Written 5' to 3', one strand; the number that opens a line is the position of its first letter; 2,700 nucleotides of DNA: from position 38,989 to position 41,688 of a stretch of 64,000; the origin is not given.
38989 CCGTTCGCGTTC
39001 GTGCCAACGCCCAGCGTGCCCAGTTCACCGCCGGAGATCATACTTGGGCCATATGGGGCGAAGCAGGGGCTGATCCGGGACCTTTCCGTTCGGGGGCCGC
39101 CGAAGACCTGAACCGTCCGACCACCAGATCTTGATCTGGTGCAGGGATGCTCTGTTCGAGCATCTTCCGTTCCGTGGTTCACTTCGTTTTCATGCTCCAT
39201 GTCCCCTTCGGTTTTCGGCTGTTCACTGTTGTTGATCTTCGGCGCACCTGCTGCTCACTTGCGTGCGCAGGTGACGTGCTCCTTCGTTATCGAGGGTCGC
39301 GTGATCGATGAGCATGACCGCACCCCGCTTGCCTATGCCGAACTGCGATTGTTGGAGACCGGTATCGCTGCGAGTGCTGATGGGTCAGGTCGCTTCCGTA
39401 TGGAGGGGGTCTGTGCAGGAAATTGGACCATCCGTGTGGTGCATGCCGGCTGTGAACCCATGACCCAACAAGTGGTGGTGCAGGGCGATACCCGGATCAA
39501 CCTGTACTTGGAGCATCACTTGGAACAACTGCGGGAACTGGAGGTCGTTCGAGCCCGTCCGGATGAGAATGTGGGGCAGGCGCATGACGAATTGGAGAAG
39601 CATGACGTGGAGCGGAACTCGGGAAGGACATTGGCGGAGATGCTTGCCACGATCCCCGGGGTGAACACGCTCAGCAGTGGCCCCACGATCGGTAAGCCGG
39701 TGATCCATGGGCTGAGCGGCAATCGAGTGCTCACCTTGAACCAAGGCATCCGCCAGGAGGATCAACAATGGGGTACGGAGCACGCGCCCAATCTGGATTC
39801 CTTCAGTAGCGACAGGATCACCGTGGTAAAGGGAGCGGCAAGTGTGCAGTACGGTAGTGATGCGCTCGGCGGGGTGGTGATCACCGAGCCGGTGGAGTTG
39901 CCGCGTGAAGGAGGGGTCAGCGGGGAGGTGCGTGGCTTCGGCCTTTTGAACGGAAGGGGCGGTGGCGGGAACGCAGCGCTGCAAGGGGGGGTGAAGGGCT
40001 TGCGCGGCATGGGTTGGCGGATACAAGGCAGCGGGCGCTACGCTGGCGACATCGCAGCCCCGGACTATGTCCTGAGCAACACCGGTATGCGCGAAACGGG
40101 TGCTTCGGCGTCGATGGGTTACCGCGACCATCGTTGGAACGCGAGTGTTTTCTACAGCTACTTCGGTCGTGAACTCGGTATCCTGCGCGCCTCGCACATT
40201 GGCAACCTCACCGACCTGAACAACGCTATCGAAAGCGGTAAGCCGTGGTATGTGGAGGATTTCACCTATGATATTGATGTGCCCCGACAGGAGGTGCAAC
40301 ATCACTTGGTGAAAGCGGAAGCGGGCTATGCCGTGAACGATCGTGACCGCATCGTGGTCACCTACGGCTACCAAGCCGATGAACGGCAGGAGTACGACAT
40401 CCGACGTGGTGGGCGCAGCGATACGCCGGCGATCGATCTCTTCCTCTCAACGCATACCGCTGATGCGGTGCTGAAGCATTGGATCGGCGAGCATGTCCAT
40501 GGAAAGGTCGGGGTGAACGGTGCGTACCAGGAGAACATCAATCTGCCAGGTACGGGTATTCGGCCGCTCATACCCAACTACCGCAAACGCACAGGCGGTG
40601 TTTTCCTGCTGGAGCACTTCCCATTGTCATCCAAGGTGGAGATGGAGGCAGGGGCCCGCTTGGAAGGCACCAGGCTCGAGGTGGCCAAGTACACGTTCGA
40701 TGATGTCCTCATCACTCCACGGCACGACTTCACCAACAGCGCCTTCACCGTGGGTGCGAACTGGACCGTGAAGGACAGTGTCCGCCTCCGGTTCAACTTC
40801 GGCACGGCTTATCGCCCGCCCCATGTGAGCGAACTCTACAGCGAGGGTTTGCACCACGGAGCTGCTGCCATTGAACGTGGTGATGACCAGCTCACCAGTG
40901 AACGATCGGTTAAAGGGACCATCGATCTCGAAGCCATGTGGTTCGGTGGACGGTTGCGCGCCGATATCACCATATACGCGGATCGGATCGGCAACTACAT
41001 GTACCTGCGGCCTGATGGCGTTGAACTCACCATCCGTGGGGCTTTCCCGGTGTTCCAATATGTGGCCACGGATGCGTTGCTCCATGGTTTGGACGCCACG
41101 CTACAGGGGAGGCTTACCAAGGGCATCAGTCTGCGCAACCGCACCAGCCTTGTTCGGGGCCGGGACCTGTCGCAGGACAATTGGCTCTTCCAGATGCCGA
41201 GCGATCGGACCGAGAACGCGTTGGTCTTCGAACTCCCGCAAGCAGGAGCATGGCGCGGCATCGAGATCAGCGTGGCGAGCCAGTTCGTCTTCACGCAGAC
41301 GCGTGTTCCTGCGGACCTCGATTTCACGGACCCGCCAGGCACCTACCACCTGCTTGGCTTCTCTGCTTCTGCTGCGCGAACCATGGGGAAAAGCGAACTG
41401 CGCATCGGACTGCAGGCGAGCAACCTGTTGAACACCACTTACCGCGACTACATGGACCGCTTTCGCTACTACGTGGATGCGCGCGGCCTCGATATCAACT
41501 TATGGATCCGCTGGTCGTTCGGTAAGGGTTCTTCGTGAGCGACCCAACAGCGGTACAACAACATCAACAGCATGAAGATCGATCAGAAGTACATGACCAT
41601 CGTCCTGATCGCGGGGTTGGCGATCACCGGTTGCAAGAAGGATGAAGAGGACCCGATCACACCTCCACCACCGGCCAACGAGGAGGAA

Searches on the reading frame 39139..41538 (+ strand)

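Call 54: search_protein_families(library=pfam, max_evalue=0.00001, proteins=[window:39139-41538:+])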
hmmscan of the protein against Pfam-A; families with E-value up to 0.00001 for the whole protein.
window:39139-41538:+ (799 aa): 4 families
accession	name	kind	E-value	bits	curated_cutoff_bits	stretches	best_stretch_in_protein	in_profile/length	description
PF00593.30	TonB_dep_Rec_b-barrel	-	2.1e-25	90.9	27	1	342-763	38-436/436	TonB dependent receptor-like, beta-barrel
PF07715.20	Plug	-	5.7e-18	65.8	23.9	1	145-246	5-107/107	TonB-dependent Receptor Plug Domain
PF13715.12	CarbopepD_reg_2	-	6.8e-11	42.5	32.2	1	51-132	1-82/88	CarboxypepD_reg-like domain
PF13620.12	CarboxypepD_reg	-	2.9e-09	37.6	32.3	1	51-124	2-81/82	Carboxypeptidase regulatory-like domain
